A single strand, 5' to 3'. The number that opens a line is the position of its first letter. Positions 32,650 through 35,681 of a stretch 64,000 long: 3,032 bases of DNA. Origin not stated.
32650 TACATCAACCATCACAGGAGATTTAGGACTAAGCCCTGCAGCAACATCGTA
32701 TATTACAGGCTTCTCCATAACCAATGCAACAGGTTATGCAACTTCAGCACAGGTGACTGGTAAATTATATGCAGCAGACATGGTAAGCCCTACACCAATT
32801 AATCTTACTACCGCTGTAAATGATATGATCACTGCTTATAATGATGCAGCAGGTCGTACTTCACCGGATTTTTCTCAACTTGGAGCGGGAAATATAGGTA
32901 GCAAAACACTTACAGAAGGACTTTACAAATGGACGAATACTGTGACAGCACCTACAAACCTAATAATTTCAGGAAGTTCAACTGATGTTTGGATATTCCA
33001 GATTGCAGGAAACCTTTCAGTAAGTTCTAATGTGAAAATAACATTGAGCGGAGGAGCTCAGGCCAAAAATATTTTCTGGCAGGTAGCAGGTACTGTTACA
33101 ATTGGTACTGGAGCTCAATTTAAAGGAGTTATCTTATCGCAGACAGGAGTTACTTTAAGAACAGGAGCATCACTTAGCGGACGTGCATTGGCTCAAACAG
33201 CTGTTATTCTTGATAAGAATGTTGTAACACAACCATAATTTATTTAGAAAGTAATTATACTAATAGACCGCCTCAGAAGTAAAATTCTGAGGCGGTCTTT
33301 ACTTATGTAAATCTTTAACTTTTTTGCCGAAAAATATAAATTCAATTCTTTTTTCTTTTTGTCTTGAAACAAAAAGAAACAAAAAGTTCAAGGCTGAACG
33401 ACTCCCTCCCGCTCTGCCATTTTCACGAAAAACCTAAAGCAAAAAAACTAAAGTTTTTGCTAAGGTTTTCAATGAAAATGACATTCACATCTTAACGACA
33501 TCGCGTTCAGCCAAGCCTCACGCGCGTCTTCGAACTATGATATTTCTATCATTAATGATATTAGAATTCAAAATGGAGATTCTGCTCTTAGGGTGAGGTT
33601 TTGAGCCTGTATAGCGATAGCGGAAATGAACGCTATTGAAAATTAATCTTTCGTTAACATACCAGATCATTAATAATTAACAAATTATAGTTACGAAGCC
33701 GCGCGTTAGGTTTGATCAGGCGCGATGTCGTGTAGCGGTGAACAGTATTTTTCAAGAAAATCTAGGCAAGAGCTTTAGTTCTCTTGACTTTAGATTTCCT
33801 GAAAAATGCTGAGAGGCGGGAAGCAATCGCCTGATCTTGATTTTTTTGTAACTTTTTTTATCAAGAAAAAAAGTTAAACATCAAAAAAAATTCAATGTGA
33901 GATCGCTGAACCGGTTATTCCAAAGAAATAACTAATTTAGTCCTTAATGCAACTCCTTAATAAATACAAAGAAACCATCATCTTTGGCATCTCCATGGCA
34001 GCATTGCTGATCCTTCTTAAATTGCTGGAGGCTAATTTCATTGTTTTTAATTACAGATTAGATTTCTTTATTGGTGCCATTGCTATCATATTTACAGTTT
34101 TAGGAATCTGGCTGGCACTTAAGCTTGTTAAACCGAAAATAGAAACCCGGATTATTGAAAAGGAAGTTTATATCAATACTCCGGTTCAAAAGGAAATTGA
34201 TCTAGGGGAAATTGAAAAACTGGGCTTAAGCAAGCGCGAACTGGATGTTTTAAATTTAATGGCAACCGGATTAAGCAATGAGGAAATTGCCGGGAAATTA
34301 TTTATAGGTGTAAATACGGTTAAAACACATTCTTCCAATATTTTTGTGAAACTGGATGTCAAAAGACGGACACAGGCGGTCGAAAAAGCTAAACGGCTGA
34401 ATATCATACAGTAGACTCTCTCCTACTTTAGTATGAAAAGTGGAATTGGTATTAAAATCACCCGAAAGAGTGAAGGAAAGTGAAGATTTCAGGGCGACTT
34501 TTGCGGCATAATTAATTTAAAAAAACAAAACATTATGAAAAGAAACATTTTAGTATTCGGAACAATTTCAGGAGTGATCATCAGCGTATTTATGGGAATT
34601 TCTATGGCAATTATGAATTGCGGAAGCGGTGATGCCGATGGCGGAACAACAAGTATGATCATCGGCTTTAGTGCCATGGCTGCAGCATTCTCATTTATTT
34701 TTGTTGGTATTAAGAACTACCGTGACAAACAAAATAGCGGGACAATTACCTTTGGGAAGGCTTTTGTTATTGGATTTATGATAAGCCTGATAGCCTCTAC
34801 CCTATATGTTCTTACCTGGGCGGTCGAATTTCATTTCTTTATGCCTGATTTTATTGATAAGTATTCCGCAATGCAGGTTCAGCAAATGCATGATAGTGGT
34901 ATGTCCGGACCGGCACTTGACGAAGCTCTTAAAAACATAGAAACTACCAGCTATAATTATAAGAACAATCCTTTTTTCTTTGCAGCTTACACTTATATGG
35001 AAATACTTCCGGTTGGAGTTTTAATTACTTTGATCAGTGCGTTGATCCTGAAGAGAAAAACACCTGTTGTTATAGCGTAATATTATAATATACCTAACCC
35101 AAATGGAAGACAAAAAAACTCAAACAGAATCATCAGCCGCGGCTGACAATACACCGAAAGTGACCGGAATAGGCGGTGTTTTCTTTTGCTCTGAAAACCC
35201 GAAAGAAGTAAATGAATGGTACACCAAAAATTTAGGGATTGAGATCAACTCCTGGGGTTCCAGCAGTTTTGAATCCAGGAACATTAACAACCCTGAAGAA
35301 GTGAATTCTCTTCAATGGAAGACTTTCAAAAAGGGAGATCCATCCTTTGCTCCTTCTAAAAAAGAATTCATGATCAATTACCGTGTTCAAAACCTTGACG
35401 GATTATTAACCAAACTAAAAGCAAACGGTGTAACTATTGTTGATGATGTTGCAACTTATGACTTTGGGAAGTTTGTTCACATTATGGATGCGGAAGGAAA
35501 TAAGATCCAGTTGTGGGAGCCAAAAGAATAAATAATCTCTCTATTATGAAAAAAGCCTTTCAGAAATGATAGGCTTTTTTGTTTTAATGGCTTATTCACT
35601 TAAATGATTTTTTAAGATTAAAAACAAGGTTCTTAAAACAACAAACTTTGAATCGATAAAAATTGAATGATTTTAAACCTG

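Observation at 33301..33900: ORF-free 570-bp locus: two diverged inverted copies of a rod-like structured element with compensatory base changes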

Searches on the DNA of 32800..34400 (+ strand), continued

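Call 74: search_with_rna_model(model_id=R1, sources=[L113, L114], filters=off, max_evalue=1)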
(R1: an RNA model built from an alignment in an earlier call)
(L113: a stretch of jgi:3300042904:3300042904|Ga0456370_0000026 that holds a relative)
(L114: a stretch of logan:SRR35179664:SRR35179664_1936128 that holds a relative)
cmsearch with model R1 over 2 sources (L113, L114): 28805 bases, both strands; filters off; matches with E-value up to 1: 2.
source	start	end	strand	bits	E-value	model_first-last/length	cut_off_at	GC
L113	1239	1266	-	8.9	0.8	74-101/152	no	0.25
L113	2115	2174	+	8.6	0.97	1-152/152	no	0.45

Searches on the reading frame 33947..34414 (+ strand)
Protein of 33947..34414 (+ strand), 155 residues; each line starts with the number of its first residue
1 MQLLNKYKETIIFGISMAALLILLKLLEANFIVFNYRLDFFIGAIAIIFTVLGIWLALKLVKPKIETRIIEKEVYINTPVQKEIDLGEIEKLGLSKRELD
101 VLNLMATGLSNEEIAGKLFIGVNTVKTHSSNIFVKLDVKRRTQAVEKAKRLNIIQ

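Call 12: find_encoding_contigs(protein=window:33947-34414:+, flank=3000, max_places=10)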
Protein window:33947-34414:+ (155 aa): 1 contig read that carries it; 1 place shown.
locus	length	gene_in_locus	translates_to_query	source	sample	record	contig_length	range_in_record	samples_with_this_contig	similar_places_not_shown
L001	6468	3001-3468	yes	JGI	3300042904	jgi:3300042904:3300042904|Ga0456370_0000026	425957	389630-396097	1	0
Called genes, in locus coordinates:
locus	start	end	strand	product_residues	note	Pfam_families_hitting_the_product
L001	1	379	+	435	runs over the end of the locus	PF13347:MFS_2 (faint), PF07690:MFS_1, PF00083:Sugar_tr (weak), PF07690:MFS_1, PF00083:Sugar_tr (weak), PF12832:MFS_1_like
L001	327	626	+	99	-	PF00581:Rhodanese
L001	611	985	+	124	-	PF02635:DsrE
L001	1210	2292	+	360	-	PF13205:Big_5, PF11999:Ice_binding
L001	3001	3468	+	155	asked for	PF00196:GerE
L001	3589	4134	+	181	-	PF13858:DUF4199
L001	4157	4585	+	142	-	-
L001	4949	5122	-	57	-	-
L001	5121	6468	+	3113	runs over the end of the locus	PF18911:PKD_4 (weak), PF19406:PKD_5, PF00801:PKD (weak), PF18911:PKD_4, PF18911:PKD_4, PF00801:PKD, PF18911:PKD_4, PF18911:PKD_4, +2 more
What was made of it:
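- The source's gene calls include no gene here (call 12).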

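Call 13: search_protein_families(library=pfam, proteins=[window:33947-34414:+], max_evalue=0.01)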
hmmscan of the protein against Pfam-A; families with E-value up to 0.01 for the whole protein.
window:33947-34414:+ (155 aa): 3 families
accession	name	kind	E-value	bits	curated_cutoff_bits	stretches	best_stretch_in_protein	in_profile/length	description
PF00196.25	GerE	-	5.7e-19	67.9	23.5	1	94-147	3-56/57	Bacterial regulatory proteins, luxR family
PF03806.19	ABG_transport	-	0.0015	17.3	27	1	9-102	178-265/502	AbgT putative transporter family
PF08281.18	Sigma70_r4_2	-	0.0088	16.1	25.7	0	94-128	11-46/54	Sigma-70, region 4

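Call 14: find_homologous_proteins(query=window:33947-34414:+, max_evalue=1e-10)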
Query window:33947-34414:+ (155 aa): 7323 proteins with E <= 1e-10 among 7441 candidates; the best 120 are listed.
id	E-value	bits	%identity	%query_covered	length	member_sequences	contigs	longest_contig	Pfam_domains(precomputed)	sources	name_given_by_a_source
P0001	1.2e-88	312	100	100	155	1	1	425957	PF00196.26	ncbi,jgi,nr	ncbi:MAG: ATP-dependent transcriptional regulator, MalT-like, LuxR family [Bacteroidetes bacterium]|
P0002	2.7e-86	304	97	100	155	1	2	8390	PF00196.26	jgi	jgi:DNA-binding CsgD family transcriptional regulator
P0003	3.6e-83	294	94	100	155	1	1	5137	PF00196.26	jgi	jgi:two-component system, NarL family, response regulator LiaR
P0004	3.1e-75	269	85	100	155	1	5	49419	PF00196.26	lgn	-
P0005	2.2e-74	266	83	100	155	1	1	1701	PF00196.26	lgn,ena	-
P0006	1.4e-73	263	84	100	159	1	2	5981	PF00196.26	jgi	jgi:two-component system, NarL family, response regulator LiaR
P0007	2.1e-73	263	84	99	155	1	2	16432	PF00196.26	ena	-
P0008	1.8e-71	256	81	100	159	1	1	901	PF00196.26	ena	-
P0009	4.9e-71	255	81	100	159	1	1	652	PF00196.26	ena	-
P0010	5.6e-71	255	79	100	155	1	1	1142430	PF00196.26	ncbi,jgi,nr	ncbi:MAG: ATP-dependent transcriptional regulator, MalT-like, LuxR family [Crocinitomicaceae bacteri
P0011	6.9e-71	255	83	100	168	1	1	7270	PF00196.26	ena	-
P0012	8.1e-71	254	79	99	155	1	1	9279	PF00196.26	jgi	jgi:DNA-binding CsgD family transcriptional regulator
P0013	1.1e-70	254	84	99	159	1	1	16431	PF00196.26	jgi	jgi:two-component system, NarL family, response regulator LiaR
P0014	1.3e-70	254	81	99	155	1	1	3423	PF00196.26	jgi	jgi:NarL family two-component system response regulator LiaR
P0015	1.7e-70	253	81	99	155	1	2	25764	PF00196.26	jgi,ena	jgi:DNA-binding CsgD family transcriptional regulator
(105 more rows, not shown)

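Call 15: find_encoding_contigs(protein=P0002, flank=3000, max_places=4)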
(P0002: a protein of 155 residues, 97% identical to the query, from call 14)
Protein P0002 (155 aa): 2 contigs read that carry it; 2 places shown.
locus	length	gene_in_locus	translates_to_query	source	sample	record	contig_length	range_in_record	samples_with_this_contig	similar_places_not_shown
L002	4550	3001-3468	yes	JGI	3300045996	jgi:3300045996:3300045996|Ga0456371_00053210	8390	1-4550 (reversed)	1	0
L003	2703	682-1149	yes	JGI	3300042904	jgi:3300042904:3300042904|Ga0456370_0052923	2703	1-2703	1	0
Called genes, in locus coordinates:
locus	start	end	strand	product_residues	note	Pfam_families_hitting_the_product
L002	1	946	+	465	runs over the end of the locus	PF05227:CHASE3, PF00672:HAMP (weak), PF00512:HisKA, PF02518:HATPase_c, PF14501:HATPase_c_5 (weak)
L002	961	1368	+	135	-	PF00072:Response_reg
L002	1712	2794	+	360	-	PF13205:Big_5, PF11999:Ice_binding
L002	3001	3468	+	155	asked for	PF00196:GerE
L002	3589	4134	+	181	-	PF13858:DUF4199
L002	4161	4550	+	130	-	?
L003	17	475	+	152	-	PF11999:Ice_binding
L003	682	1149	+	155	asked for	PF00196:GerE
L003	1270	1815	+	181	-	PF13858:DUF4199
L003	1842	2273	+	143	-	-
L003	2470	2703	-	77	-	?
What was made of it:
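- The locus is strain-specific (call 15). The element is dispensable (call 15).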

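Call 16: find_encoding_contigs(protein=P0004, flank=3000, max_places=4)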
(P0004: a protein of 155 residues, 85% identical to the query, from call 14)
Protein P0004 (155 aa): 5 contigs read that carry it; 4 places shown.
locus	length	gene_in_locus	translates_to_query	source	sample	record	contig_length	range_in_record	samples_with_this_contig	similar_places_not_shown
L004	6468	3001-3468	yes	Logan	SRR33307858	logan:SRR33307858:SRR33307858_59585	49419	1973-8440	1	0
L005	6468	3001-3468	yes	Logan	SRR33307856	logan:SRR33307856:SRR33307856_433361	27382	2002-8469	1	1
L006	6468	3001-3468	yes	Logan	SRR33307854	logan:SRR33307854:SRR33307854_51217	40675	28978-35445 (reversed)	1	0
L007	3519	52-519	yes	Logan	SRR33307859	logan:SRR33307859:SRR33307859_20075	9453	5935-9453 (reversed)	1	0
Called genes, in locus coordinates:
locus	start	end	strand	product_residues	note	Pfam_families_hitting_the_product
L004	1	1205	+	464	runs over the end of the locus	PF23545:Zn_ribbon_HMPTM, PF04055:Radical_SAM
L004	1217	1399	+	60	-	-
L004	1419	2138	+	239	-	-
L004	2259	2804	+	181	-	PF10604:Polyketide_cyc2 (weak)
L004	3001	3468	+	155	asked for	PF00196:GerE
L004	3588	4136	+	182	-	PF13858:DUF4199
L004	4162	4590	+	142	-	PF00903:Glyoxalase (weak)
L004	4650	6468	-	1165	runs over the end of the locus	PF18962:Por_Secre_tail (weak)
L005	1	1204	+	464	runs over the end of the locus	PF23545:Zn_ribbon_HMPTM, PF04055:Radical_SAM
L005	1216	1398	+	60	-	-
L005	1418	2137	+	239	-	-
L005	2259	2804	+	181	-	-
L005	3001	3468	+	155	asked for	PF00196:GerE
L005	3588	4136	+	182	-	PF13858:DUF4199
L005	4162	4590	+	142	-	PF00903:Glyoxalase (weak)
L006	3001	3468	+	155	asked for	PF00196:GerE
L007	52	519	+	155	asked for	PF00196:GerE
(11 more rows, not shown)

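Call 17: find_encoding_contigs(protein=P0010, flank=3000, max_places=4)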
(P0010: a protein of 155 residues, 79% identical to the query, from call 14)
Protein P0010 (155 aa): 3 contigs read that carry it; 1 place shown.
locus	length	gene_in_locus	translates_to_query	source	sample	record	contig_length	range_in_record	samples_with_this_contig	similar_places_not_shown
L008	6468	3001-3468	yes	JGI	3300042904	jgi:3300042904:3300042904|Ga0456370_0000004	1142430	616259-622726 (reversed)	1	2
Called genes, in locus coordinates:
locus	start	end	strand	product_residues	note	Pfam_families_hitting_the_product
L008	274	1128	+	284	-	PF10987:DUF2806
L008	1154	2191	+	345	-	PF01844:HNH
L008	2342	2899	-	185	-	PF01872:RibD_C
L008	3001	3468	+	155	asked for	PF00196:GerE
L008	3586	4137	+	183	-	PF13858:DUF4199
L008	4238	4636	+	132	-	-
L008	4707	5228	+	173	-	PF00903:Glyoxalase (weak), PF18029:Glyoxalase_6 (weak)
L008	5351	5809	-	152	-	-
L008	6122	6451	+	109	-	-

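Call 27: find_encoding_contigs(protein=P0003, flank=3000, max_places=4)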
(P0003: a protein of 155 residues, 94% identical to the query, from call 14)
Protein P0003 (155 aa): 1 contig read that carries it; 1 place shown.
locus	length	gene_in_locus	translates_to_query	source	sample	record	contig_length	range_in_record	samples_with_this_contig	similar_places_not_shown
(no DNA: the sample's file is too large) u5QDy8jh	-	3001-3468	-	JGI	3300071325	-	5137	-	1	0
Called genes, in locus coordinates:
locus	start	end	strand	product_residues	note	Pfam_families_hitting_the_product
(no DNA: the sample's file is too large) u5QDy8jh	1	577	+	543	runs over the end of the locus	?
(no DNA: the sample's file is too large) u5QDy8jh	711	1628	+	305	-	-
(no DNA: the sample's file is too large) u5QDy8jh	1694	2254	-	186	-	PF13328:HD_4, PF01966:HD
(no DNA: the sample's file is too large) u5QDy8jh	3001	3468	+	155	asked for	PF00196:GerE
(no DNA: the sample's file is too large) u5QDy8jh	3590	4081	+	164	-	?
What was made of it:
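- Tried and rejected: P0003's contig has a 746-bp gap, but its DNA was unavailable (call 27).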

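Call 36: find_encoding_contigs(protein=P0007, flank=2500, max_places=3)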
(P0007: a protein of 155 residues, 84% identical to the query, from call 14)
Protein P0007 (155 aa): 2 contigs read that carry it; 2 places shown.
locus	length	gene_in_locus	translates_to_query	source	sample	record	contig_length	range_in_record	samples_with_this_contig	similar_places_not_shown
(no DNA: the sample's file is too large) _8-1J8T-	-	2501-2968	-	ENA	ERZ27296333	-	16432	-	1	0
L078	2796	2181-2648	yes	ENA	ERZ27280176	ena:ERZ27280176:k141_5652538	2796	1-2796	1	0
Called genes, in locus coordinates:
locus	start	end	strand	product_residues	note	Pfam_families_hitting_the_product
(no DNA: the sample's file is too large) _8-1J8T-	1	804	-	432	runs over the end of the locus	PF00994:MoCF_biosynth, PF18146:CinA_KH, PF02464:CinA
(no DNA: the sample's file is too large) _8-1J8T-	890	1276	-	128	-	-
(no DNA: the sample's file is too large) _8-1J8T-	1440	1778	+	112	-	PF00436:SSB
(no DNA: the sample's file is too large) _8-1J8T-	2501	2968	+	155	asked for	PF00196:GerE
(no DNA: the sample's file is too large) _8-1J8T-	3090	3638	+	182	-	PF13858:DUF4199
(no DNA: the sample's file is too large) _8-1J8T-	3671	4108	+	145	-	PF00903:Glyoxalase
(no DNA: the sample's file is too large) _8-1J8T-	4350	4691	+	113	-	PF12840:HTH_20, PF01022:HTH_5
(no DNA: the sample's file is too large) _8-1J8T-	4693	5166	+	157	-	PF08327:AHSA1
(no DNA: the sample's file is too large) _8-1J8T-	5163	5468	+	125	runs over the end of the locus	PF13564:DoxX_2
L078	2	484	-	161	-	?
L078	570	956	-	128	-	-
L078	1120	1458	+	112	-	PF00436:SSB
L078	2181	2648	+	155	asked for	PF00196:GerE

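Call 38: find_encoding_contigs(protein=P0011, flank=2500, max_places=3)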
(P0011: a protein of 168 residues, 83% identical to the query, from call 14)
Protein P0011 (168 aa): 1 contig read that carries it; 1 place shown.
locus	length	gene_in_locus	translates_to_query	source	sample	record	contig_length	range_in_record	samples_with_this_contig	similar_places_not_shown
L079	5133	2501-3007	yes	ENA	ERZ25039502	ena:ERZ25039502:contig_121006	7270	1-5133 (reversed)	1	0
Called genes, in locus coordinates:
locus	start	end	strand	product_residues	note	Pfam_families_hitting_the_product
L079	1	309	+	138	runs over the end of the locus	-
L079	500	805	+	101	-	-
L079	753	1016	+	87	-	PF12833:HTH_18, PF00165:HTH_AraC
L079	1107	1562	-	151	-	-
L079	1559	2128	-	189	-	PF04542:Sigma70_r2, PF08281:Sigma70_r4_2, PF04545:Sigma70_r4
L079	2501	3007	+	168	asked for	PF00196:GerE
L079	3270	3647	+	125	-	PF13858:DUF4199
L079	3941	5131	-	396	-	?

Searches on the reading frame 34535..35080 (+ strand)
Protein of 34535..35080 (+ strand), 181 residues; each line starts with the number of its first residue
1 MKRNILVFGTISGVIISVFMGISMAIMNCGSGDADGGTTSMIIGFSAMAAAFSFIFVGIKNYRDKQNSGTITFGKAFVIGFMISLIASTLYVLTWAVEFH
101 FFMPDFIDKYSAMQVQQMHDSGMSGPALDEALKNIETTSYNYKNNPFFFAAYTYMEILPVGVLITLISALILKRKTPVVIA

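Call 13: search_protein_families(library=pfam, proteins=[window:34535-35080:+], max_evalue=0.01)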
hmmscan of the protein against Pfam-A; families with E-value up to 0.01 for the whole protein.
window:34535-35080:+ (181 aa): 2 families
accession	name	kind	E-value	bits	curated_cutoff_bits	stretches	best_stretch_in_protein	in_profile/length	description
PF13858.11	DUF4199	-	3.5e-27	96.3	32.3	1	13-174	3-165/165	Protein of unknown function (DUF4199)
PF00822.25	PMP22_Claudin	-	0.0059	17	26.7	0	4-85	71-152/161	PMP-22/EMP/MP20/Claudin family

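Call 73: find_encoding_contigs(protein=window:34535-35080:+, flank=6000, max_places=6)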
Protein window:34535-35080:+ (181 aa): 1 contig read that carries it; 1 place shown.
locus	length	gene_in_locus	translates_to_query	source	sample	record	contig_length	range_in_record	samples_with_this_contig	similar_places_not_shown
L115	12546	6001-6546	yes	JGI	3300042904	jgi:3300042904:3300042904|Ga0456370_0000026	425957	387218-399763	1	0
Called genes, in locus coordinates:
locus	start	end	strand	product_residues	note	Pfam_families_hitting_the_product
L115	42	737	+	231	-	PF00027:cNMP_binding, PF13545:HTH_Crp_2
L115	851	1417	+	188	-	PF00027:cNMP_binding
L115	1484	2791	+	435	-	PF13347:MFS_2 (faint), PF07690:MFS_1, PF00083:Sugar_tr (weak), PF07690:MFS_1, PF00083:Sugar_tr (weak), PF12832:MFS_1_like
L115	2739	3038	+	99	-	PF00581:Rhodanese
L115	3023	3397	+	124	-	PF02635:DsrE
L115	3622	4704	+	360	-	PF13205:Big_5, PF11999:Ice_binding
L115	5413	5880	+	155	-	PF00196:GerE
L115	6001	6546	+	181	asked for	PF13858:DUF4199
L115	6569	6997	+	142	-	-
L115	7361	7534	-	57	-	-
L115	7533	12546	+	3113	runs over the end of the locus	PF18911:PKD_4 (weak), PF19406:PKD_5, PF00801:PKD (weak), PF18911:PKD_4, PF18911:PKD_4, PF00801:PKD, PF18911:PKD_4, PF18911:PKD_4, +2 more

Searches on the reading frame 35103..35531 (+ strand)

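Call 13: search_protein_families(library=pfam, proteins=[window:35103-35531:+], max_evalue=0.01)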
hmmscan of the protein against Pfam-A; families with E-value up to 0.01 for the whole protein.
window:35103-35531:+ (142 aa): 1 family
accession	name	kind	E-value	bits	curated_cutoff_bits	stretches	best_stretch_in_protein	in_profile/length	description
PF00903.31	Glyoxalase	-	0.0018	19.1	20.6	1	31-137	10-121/121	Glyoxalase/Bleomycin resistance protein/Dioxygenase superfamily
